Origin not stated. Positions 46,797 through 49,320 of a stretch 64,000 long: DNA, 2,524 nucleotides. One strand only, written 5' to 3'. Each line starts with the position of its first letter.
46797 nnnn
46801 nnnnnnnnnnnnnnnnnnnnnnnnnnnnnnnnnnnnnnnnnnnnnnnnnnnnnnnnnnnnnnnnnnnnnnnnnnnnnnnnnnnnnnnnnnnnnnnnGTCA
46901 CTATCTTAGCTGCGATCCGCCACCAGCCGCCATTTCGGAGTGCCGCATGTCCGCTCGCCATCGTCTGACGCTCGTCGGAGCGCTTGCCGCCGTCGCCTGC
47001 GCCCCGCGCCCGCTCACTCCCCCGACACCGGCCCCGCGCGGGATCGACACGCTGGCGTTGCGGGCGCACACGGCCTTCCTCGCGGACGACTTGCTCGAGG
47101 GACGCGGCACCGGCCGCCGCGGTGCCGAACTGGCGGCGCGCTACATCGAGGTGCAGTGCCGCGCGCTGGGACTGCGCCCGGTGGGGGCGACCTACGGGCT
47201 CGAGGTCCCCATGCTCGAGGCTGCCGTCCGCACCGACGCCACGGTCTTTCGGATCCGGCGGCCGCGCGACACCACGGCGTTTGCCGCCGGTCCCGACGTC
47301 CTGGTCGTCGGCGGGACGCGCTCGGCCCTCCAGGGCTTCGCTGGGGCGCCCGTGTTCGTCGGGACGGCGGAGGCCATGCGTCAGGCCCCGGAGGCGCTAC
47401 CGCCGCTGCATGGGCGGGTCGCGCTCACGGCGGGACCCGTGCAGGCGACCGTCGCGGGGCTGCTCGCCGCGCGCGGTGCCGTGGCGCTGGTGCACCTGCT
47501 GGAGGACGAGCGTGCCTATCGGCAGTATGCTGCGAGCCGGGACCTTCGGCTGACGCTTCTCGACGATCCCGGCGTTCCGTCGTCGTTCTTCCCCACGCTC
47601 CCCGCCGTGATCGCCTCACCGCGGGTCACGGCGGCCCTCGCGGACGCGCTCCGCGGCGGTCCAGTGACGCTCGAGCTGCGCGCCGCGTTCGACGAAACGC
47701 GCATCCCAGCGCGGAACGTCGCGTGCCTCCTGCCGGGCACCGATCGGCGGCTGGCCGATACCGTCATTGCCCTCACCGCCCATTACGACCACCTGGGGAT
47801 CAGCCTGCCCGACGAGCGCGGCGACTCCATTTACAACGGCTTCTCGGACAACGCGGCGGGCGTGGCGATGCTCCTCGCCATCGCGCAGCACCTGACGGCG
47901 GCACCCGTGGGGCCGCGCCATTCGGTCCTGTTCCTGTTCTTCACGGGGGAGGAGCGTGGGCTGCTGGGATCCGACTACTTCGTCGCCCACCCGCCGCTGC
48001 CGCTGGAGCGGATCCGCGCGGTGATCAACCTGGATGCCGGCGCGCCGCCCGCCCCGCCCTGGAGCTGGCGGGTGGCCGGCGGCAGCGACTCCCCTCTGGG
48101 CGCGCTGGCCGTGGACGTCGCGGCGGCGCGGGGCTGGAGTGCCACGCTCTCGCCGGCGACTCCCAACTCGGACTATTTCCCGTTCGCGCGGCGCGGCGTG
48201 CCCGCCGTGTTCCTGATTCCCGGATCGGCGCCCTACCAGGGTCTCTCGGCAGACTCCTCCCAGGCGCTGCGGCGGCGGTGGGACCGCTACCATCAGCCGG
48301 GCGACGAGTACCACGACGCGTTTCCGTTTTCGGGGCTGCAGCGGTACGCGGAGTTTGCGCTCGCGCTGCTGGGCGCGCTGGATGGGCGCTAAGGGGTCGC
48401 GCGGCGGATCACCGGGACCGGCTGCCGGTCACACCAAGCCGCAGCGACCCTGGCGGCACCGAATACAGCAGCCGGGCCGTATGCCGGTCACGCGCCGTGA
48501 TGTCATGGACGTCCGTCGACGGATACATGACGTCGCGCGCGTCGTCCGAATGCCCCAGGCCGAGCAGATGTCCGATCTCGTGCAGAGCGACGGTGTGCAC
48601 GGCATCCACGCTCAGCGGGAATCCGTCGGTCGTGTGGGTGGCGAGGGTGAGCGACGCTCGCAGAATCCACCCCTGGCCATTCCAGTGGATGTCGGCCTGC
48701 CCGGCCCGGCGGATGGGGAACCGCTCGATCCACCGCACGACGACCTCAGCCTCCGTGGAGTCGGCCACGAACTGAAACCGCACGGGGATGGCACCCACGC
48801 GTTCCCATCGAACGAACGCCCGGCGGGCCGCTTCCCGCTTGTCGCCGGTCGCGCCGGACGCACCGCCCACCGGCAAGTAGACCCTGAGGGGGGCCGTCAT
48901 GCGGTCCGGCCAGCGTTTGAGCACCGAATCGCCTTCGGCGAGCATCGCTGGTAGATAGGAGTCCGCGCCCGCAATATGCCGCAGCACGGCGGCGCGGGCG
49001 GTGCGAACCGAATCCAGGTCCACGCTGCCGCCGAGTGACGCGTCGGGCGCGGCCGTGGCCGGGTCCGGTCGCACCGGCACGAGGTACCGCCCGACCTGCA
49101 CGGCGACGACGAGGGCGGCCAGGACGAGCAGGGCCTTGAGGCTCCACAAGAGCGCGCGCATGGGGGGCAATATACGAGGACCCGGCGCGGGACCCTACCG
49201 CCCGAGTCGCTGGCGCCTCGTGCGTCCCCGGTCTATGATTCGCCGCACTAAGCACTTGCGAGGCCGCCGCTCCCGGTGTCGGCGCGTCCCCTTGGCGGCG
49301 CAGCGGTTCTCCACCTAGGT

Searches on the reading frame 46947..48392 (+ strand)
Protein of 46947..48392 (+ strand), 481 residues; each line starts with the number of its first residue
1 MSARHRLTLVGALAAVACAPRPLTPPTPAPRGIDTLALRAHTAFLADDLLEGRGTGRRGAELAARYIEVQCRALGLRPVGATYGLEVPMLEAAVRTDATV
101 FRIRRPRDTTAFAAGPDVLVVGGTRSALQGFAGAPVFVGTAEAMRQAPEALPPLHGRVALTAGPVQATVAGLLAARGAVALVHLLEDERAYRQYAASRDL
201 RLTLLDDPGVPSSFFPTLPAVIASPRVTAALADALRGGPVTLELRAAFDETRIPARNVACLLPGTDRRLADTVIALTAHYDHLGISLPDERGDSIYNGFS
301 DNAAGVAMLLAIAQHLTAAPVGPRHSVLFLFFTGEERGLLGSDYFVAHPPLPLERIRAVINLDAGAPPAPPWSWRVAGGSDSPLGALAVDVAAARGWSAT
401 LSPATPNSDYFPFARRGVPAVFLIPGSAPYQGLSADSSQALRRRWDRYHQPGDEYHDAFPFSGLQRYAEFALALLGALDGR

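Call 24: search_protein_families(library=pfam, proteins=[window:46947-48392:+], max_evalue=0.001)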
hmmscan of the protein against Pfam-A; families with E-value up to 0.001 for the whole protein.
window:46947-48392:+ (481 aa): 2 families
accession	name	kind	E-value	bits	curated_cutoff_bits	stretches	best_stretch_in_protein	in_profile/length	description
PF04389.22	Peptidase_M28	-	1.4e-36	126.4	21.3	1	257-473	1-191/193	Peptidase family M28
PF01546.33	Peptidase_M20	-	7.7e-06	26.4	24.6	1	298-370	32-103/206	Peptidase family M20/M25/M40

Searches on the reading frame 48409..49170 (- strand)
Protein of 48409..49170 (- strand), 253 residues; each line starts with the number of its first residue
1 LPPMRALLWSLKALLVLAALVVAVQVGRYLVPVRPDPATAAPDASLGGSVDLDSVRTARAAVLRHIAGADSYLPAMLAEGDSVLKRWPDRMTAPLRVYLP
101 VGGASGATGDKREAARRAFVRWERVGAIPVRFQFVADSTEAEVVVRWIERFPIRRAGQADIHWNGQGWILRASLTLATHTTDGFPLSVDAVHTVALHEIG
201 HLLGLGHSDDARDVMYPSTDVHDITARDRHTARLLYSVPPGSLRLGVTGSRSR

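Call 25: search_protein_families(library=pfam, proteins=[window:48409-49170:-], max_evalue=0.001)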
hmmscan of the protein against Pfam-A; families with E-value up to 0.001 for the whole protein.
window:48409-49170:- (253 aa): 2 families
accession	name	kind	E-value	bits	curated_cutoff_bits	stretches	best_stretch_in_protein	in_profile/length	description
PF00413.30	Peptidase_M10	-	4.4e-12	46.6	24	1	110-230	22-152/159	Matrixin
PF07998.17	Peptidase_M54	-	1e-05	26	24.4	1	185-227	139-180/194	Peptidase family M54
